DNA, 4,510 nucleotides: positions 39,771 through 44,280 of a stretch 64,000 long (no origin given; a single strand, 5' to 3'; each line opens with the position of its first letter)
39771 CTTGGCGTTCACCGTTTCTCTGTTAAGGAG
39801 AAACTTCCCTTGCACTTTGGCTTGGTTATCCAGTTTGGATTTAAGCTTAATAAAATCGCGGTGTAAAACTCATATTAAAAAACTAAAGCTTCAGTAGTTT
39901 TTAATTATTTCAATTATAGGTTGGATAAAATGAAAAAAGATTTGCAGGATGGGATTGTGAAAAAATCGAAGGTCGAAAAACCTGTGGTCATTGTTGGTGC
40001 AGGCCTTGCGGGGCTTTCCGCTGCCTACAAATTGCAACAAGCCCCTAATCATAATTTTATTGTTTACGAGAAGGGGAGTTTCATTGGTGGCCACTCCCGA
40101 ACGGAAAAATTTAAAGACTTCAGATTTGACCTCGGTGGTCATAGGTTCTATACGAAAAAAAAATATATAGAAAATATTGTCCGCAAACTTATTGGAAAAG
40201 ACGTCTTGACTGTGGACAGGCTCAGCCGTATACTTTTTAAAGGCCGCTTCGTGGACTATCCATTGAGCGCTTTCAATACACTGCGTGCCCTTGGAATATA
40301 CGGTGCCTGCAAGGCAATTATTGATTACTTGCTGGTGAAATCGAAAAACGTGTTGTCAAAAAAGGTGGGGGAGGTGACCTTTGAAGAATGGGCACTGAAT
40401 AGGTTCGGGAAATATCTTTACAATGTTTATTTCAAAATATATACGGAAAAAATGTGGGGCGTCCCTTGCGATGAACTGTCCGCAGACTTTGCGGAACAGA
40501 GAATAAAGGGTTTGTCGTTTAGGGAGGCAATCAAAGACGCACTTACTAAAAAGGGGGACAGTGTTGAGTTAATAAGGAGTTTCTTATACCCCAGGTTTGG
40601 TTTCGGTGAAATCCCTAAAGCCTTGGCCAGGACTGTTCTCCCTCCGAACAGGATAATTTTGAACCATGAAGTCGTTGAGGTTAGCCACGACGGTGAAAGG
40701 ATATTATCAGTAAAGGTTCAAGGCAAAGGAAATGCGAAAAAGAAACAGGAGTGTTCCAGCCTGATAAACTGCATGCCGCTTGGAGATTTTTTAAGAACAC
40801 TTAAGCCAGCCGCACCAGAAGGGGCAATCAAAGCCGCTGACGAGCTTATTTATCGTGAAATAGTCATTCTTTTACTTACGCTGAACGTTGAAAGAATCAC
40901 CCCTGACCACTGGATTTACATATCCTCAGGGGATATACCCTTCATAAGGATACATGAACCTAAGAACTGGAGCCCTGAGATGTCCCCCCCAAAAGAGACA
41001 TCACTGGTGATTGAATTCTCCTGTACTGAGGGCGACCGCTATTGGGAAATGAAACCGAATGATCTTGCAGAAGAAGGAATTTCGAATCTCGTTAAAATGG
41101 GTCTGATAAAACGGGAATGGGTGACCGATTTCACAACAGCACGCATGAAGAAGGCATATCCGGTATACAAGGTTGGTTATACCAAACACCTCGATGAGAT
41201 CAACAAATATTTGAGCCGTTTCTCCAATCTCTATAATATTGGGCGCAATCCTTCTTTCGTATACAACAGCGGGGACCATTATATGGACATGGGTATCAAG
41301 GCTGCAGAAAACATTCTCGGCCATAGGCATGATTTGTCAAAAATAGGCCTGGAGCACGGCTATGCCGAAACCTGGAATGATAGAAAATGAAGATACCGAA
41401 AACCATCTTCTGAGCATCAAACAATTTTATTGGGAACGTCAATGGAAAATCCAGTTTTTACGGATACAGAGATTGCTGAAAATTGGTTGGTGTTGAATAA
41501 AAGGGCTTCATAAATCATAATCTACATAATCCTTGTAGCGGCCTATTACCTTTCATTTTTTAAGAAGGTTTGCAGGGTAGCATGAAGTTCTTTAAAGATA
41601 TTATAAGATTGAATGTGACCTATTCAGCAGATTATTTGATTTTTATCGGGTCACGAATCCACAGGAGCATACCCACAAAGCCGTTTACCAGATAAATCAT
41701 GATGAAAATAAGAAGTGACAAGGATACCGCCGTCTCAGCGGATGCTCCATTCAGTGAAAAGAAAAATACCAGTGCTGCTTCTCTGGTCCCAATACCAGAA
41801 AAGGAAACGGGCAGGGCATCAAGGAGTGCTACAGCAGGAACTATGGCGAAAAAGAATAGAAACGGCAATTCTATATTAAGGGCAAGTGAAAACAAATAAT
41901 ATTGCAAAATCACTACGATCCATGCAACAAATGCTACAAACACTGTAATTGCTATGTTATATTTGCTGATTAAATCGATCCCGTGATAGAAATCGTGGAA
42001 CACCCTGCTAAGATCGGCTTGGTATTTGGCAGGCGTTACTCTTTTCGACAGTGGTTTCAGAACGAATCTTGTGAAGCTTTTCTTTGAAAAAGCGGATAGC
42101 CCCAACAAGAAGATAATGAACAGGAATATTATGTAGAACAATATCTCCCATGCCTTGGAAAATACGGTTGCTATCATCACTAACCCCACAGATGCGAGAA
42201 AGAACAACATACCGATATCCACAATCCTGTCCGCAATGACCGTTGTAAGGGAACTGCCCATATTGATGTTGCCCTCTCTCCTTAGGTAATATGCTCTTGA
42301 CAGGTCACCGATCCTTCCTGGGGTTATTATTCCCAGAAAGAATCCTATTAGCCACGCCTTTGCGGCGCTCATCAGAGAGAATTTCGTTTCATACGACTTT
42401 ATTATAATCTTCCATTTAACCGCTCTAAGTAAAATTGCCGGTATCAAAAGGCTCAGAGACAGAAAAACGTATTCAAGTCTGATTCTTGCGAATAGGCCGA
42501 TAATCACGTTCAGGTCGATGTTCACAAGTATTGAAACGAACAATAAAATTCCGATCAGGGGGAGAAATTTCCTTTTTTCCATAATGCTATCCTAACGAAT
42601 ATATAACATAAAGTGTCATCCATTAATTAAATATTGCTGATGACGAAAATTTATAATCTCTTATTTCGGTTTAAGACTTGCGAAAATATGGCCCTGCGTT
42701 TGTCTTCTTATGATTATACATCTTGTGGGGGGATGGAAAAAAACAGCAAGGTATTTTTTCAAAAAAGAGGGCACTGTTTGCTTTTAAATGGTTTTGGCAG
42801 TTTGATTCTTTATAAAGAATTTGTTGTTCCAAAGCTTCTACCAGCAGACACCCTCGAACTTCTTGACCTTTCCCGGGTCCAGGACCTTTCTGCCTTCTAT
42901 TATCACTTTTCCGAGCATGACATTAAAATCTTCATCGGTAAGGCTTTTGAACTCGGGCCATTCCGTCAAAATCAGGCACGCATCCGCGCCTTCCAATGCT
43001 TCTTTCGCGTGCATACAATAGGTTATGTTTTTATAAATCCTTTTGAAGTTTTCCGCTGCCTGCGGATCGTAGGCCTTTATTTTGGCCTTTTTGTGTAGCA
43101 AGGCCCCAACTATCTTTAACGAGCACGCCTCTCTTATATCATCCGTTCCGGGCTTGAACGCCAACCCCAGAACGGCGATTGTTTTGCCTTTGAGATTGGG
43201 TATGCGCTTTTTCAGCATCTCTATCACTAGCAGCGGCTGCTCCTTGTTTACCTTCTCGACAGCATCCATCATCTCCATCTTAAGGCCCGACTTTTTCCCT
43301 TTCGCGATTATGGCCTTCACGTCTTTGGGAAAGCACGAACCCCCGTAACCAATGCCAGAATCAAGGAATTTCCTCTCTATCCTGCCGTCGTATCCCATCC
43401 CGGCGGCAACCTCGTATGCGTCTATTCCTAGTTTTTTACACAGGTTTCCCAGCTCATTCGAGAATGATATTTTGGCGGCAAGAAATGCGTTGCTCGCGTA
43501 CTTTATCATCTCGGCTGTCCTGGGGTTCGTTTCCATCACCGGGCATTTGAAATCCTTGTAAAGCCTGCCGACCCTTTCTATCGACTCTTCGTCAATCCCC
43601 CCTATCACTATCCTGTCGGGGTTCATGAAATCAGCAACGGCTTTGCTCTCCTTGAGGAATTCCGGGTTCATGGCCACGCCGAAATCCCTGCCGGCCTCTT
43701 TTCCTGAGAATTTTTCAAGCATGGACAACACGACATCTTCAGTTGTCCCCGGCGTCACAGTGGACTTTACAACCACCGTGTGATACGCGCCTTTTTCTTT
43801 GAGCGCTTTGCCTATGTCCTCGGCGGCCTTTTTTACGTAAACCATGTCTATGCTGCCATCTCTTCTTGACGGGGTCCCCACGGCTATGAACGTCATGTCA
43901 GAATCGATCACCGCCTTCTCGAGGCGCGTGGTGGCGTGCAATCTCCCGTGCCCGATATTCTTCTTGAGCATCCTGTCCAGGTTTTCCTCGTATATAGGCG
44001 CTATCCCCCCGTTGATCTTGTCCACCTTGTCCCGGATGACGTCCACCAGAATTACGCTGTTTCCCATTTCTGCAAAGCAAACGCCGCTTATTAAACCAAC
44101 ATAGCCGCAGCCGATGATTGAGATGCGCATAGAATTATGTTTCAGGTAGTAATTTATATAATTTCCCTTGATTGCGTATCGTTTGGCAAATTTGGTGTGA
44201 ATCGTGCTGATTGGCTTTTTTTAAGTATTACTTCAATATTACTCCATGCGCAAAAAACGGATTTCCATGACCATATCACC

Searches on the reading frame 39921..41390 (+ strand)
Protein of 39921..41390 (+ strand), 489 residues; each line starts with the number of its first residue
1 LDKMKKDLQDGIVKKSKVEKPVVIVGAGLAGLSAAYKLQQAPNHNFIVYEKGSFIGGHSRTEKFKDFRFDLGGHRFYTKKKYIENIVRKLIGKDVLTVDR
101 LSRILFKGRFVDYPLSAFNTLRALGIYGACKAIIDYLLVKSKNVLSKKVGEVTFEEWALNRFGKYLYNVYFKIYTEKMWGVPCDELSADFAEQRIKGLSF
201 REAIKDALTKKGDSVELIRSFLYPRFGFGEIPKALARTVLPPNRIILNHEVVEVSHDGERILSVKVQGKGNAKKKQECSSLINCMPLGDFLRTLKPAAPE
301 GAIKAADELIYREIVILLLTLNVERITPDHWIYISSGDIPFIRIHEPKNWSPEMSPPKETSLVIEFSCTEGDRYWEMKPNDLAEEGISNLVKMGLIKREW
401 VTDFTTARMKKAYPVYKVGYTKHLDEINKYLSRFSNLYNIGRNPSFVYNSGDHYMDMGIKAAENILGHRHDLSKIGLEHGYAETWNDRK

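Call 53: search_protein_families(library=pfam, proteins=[window:39921-41390:+], max_evalue=0.00001)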
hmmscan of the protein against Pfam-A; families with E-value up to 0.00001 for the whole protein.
window:39921-41390:+ (489 aa): 6 families
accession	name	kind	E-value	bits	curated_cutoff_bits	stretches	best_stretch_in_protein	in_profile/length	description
PF01593.30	Amino_oxidase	-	3.4e-24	86.4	19.8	1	29-418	1-397/443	Flavin containing amine oxidoreductase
PF13450.12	NAD_binding_8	-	2.3e-16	60.3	21.9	1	24-89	1-67/68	NAD(P)-binding Rossmann-like domain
PF00890.30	FAD_binding_2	-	4.5e-07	29.8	20.4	1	22-59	2-38/414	FAD binding domain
PF01266.30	DAO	-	5.8e-07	29.8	27.9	1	22-59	2-39/353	FAD dependent oxidoreductase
PF03275.19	GLF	-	9.7e-07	29.1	26.3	0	306-378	98-171/203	UDP-galactopyranose mutase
PF12831.13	FAD_oxidored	-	8.4e-06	25.8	27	0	22-58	2-37/416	FAD dependent oxidoreductase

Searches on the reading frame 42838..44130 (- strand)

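Call 53: search_protein_families(library=pfam, proteins=[window:42838-44130:-], max_evalue=0.00001)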
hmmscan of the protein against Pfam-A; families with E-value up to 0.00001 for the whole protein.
window:42838-44130:- (430 aa): 3 families
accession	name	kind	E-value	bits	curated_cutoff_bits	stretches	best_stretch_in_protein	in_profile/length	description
PF03721.20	UDPG_MGDP_dh_N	-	1.3e-62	211.2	27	1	1-186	1-183/187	UDP-glucose/GDP-mannose dehydrogenase family, NAD binding domain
PF00984.24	UDPG_MGDP_dh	-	8.1e-36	122.5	25.4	1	204-296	1-93/94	UDP-glucose/GDP-mannose dehydrogenase family, central domain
PF03720.21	UDPG_MGDP_dh_C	-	4.1e-29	101.4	30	1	319-419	1-103/103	UDP-glucose/GDP-mannose dehydrogenase family, UDP binding domain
